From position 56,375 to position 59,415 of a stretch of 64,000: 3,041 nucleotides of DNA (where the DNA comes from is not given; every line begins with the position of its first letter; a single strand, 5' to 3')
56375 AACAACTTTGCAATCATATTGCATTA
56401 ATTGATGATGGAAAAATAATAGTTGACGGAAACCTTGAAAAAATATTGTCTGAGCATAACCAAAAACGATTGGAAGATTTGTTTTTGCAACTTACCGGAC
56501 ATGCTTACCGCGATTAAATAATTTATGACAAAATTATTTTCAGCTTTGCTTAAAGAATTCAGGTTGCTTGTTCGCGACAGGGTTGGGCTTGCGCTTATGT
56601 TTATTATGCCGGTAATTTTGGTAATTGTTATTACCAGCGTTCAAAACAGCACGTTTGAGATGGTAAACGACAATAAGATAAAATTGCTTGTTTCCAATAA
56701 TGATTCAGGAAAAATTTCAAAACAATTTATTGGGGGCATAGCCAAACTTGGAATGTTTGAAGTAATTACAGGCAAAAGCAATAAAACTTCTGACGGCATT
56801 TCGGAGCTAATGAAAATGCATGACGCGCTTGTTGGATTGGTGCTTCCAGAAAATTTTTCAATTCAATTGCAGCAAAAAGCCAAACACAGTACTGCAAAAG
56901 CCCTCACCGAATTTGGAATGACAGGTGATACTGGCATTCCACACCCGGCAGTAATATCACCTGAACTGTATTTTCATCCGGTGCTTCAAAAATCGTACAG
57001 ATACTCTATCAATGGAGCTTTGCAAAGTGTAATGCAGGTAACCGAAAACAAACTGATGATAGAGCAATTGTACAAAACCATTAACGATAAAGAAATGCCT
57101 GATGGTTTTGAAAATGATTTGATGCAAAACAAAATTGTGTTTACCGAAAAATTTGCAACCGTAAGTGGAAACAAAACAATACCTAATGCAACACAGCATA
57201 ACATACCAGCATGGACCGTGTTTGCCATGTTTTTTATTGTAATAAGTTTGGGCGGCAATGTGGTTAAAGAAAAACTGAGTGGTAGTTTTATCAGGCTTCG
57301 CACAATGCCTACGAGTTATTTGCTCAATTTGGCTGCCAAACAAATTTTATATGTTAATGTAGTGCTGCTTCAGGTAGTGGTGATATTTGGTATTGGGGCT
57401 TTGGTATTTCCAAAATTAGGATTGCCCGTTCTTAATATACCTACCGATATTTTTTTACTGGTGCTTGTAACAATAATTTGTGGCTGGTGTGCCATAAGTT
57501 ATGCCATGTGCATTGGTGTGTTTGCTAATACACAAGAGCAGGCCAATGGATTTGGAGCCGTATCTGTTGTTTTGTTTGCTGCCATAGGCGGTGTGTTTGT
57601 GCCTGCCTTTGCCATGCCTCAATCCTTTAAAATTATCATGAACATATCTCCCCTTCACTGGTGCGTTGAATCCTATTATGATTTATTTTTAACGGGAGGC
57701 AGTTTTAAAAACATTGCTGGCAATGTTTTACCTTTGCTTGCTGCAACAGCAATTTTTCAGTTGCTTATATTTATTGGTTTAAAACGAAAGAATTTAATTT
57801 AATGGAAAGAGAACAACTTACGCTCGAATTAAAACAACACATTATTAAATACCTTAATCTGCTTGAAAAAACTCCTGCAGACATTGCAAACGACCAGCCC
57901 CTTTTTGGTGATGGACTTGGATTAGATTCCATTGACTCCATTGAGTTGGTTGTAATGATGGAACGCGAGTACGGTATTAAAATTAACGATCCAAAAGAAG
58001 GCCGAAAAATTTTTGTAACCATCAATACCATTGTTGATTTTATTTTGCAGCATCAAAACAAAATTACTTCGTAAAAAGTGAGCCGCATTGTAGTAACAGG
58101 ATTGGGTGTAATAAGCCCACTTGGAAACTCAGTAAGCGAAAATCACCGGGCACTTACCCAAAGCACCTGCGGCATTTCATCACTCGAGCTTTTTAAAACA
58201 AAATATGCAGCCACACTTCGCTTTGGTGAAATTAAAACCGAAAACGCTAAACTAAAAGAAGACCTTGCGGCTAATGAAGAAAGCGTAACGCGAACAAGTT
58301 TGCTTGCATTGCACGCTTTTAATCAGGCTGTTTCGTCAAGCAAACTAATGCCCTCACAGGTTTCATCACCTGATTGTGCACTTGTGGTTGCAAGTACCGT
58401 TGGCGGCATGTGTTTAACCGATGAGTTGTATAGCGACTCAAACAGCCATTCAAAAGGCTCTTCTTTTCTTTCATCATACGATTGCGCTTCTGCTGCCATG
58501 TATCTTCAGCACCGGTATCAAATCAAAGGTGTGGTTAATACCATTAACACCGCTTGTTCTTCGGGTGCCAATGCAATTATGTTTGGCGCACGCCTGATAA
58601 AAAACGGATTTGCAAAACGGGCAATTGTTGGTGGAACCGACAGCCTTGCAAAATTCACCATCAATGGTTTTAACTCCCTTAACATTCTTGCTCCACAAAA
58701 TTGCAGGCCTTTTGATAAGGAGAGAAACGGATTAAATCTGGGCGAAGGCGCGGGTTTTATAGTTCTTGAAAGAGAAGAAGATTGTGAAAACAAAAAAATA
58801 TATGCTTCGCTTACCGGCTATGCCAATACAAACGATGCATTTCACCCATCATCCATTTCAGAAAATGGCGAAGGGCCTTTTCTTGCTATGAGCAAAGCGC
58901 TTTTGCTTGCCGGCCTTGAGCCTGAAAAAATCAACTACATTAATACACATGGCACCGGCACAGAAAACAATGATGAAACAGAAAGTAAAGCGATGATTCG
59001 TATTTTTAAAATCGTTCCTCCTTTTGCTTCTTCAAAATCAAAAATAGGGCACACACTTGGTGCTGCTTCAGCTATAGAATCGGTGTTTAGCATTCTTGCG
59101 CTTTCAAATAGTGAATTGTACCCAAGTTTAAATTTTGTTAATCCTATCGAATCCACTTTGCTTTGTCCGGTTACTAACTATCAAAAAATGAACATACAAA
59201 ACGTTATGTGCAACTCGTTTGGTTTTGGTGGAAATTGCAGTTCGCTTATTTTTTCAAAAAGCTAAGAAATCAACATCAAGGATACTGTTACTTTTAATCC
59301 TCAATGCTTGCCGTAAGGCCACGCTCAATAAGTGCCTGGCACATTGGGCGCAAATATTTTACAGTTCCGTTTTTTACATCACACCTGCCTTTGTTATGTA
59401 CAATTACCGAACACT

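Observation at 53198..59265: Self-contained 7-gene dialkylresorcinol-type lipid cassette next to tmRNA, outside any aryl-polyene/flexirubin cluster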

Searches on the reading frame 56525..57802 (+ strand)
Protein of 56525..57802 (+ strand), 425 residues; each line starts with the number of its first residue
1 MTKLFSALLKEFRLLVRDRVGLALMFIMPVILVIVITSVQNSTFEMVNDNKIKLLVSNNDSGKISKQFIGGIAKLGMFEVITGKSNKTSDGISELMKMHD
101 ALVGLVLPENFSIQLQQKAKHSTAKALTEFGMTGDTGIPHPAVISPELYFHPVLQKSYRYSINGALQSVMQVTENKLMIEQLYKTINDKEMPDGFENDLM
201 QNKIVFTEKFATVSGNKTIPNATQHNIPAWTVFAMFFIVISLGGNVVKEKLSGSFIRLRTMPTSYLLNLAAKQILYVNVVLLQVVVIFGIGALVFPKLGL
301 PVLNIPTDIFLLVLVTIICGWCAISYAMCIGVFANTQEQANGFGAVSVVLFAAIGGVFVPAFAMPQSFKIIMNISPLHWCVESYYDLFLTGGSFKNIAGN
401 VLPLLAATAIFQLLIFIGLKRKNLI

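Call 4: search_protein_families(library=pfam, proteins=[window:56525-57802:+], max_evalue=0.01)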
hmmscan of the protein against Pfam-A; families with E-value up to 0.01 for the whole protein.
window:56525-57802:+ (425 aa): 3 families
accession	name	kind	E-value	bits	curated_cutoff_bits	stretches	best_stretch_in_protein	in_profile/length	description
PF12698.13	ABC2_membrane_3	-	2.3e-29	103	31.6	1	21-416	3-346/347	ABC-2 family transporter protein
PF01061.29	ABC2_membrane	-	1.6e-20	74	26.9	1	222-387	47-209/211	ABC-2 type transporter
PF12679.13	ABC2_membrane_2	-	7e-09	35.8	27.2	1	9-367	5-211/283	ABC-2 family transporter protein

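Call 5: search_protein_families(library=ncbifam, proteins=[window:56525-57802:+], max_evalue=0.01)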
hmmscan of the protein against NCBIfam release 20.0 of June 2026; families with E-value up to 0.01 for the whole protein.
window:56525-57802:+ (425 aa): 4 families
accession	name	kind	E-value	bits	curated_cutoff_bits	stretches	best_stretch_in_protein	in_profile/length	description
NF033858.1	ABC2_perm_RbbA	equivalog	2.1e-15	55.7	1050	2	228-422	717-907/909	ribosome-associated ATPase/putative transporter RbbA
NF038293.1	permease_SagH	equivalog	4.2e-13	48.9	450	2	209-422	164-370/370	SagH family ABC transporter permease subunit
TIGR00025.1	Mtu_efflux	paralog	1.9e-08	34.1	146.9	1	219-422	34-237/238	ABC transporter efflux protein, DrrB family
TIGR00956.1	3a01205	subfamily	0.00073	17.2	1959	1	309-384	532-607/1394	pleiotropic drug resistance family protein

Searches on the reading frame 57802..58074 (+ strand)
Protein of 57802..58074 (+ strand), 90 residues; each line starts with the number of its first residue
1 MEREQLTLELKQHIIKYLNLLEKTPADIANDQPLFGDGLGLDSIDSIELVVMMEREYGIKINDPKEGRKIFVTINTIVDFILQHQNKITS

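Call 4: search_protein_families(library=pfam, proteins=[window:57802-58074:+], max_evalue=0.01)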
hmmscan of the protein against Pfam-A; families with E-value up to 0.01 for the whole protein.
window:57802-58074:+ (90 aa): 1 family
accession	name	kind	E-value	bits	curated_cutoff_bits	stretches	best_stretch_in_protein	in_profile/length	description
PF00550.31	PP-binding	-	2.6e-09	37.6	20.8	1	21-63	11-51/67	Phosphopantetheine attachment site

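Call 5: search_protein_families(library=ncbifam, proteins=[window:57802-58074:+], max_evalue=0.01)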
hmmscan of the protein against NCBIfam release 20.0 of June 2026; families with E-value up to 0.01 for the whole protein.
window:57802-58074:+ (90 aa): 17 families
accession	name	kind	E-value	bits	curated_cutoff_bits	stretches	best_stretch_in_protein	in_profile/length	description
NF006617.0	PRK09184.1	subfamily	9.2e-19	67.3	70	1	3-86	11-95/96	phosphopantetheine-binding protein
TIGR00517.1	acyl_carrier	equivalog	1.1e-10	41.2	70.45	1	19-84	14-76/77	acyl carrier protein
NF002149.0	PRK00982.1-3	equivalog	2.1e-09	37.2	106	1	22-85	17-77/78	acyl carrier protein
NF002148.0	PRK00982.1-2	subfamily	2.6e-09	36.8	71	1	21-85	17-78/79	acyl carrier protein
NF058660.1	cispen_ACP_AmcB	equivalog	1.3e-08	34.9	80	1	23-85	17-79/80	cispentacin biosynthesis acyl carrier protein AmcB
NF002151.0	PRK00982.1-5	equivalog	2.2e-08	34.1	92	1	30-85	24-77/78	acyl carrier protein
NF005480.0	PRK07081.1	equivalog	5.7e-08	32.6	72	1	13-86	7-78/83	acyl carrier protein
NF002150.0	PRK00982.1-4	subfamily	8.7e-08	32.3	66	1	21-85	18-79/80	acyl carrier protein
NF003757.0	PRK05350.1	equivalog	1.6e-07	31.4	65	1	3-83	4-78/83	acyl carrier protein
NF052616.1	ACP_for_OlsHI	equivalog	7.2e-07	29.5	130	1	11-85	9-81/83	ornithine lipid biosynthesis acyl carrier protein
NF002147.0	PRK00982.1-1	equivalog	1.3e-06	28.1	84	1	26-86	25-82/83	acyl carrier protein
NF005798.0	PRK07639.1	equivalog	3.9e-06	27.2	100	1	5-86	5-83/91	petrobactin biosynthesis protein AsbD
NF009104.0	PRK12449.1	equivalog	5.2e-06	26.3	70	1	25-85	22-79/80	acyl carrier protein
NF003464.0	PRK05087.1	equivalog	1.3e-05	25.1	68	1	9-81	2-74/78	D-alanine--poly(phosphoribitol) ligase subunit DltC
NF040636.1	AcpM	exception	0.00031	20.7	146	1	25-83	22-77/93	meromycolate extension acyl carrier protein AcpM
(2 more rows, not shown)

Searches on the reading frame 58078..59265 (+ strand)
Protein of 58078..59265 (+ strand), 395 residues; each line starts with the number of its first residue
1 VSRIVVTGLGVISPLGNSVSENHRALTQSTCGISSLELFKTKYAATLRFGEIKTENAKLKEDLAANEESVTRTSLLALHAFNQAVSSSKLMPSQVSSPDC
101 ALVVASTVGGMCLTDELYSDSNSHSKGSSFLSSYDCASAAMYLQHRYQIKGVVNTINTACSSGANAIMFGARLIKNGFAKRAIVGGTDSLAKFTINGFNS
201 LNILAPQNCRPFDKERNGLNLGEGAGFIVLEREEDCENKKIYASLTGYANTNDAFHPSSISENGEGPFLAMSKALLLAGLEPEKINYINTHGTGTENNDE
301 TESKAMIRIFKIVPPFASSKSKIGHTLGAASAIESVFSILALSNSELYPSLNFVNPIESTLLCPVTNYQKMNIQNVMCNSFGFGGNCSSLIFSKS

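Call 4: search_protein_families(library=pfam, proteins=[window:58078-59265:+], max_evalue=0.01)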
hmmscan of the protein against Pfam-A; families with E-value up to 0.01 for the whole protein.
window:58078-59265:+ (395 aa): 4 families
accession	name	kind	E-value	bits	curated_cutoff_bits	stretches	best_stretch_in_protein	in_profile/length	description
PF00109.32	ketoacyl-synt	-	2.8e-33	116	20.8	1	2-235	2-251/252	Beta-ketoacyl synthase, N-terminal domain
PF02801.28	Ketoacyl-synt_C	-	9.5e-26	90.6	20.8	1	242-353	1-118/119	Beta-ketoacyl synthase, C-terminal domain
PF00108.29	Thiolase_N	-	1.7e-05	24.8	26.4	1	150-193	75-118/260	Thiolase, N-terminal domain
PF08545.16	ACP_syn_III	-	0.00017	21.8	24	1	156-236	3-67/80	3-Oxoacyl-[acyl-carrier-protein (ACP)] synthase III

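Call 5: search_protein_families(library=ncbifam, proteins=[window:58078-59265:+], max_evalue=0.01)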
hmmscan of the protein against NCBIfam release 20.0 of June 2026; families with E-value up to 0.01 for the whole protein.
window:58078-59265:+ (395 aa): 32 families (the best 25 are shown)
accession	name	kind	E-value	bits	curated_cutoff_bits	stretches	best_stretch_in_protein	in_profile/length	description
NF006618.0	PRK09185.1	subfamily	1e-89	301.3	407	1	1-394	2-392/394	beta-ketoacyl-ACP synthase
TIGR03150.1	fabF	equivalog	3e-86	289.6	493.75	1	3-392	2-406/407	beta-ketoacyl-ACP synthase II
NF005589.0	PRK07314.1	subfamily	1.4e-85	287.6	387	1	2-394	4-411/413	beta-ketoacyl-ACP synthase II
NF004970.0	PRK06333.1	subfamily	6.1e-76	256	525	1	1-394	3-421/424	beta-ketoacyl-ACP synthase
NF006274.0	PRK08439.1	equivalog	6e-68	229.5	621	1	1-394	1-405/406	beta-ketoacyl-ACP synthase II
NF004618.0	PRK05952.1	equivalog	3.4e-67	227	455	1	3-393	3-381/384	beta-ketoacyl-ACP synthase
NF005076.0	PRK06501.1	equivalog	4.8e-60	203.6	629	1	4-394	13-422/425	beta-ketoacyl-ACP synthase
NF058662.1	cispenta_AmcF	equivalog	1.6e-59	201.8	325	1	4-393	2-368/369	cispentacin biosynthesis acyltransferase subunit AmcF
NF006587.0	PRK09116.1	equivalog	1e-56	192.4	470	1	1-394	1-406/408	beta-ketoacyl-ACP synthase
NF005490.0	PRK07103.1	equivalog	5.3e-56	190.4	445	1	1-394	3-412/414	polyketide beta-ketoacyl:acyl carrier protein synthase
NF006434.0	PRK08722.1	equivalog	2.3e-55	188.2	759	1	3-394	5-413/414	beta-ketoacyl-ACP synthase II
NF005935.0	PRK07967.1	equivalog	3.2e-49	167.9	630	1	1-394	1-403/406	beta-ketoacyl-ACP synthase I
NF005916.1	PRK07910.1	equivalog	2.3e-46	158.5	560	1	2-394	12-417/418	KasA/KasB family beta-ketoacyl-ACP synthase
NF040607.1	mycolic_Pks13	equivalog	6.9e-25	86.7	2100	1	145-356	256-478/1680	polyketide synthase Pks13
NF045894.1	PKS_plus_SDR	equivalog_domain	6.4e-23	80.4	1740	1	143-356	156-379/1515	type I polyketide synthase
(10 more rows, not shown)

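Call 9: find_encoding_contigs(protein=window:58078-59265:+, flank=10000, max_places=6)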
Protein window:58078-59265:+ (395 aa): 2 contigs read that carry it; 1 place shown.
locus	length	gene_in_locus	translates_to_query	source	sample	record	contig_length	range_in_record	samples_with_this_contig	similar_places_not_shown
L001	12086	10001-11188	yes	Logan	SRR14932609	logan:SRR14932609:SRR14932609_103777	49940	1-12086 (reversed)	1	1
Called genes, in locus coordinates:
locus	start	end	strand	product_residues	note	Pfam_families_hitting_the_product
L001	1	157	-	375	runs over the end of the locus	PF07291:MauE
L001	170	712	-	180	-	PF07659:DUF1599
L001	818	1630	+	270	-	PF00809:Pterin_bind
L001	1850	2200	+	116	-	PF08274:Zn_Ribbon_YjdM, PF03831:YjdM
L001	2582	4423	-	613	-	PF18962:Por_Secre_tail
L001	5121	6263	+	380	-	PF00108:Thiolase_N (faint), PF08545:ACP_syn_III (faint), PF08541:ACP_syn_III_C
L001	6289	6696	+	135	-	-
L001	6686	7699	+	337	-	PF14399:BtrH_N, PF16169:DUF4872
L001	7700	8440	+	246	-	PF00005:ABC_tran, PF13304:AAA_21 (faint)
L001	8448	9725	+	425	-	PF12679:ABC2_membrane_2, PF12698:ABC2_membrane_3, PF01061:ABC2_membrane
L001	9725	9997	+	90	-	PF00550:PP-binding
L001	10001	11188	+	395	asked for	PF00109:ketoacyl-synt, PF00108:Thiolase_N (faint), PF02801:Ketoacyl-synt_C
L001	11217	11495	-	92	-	PF02617:ClpS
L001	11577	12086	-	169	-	?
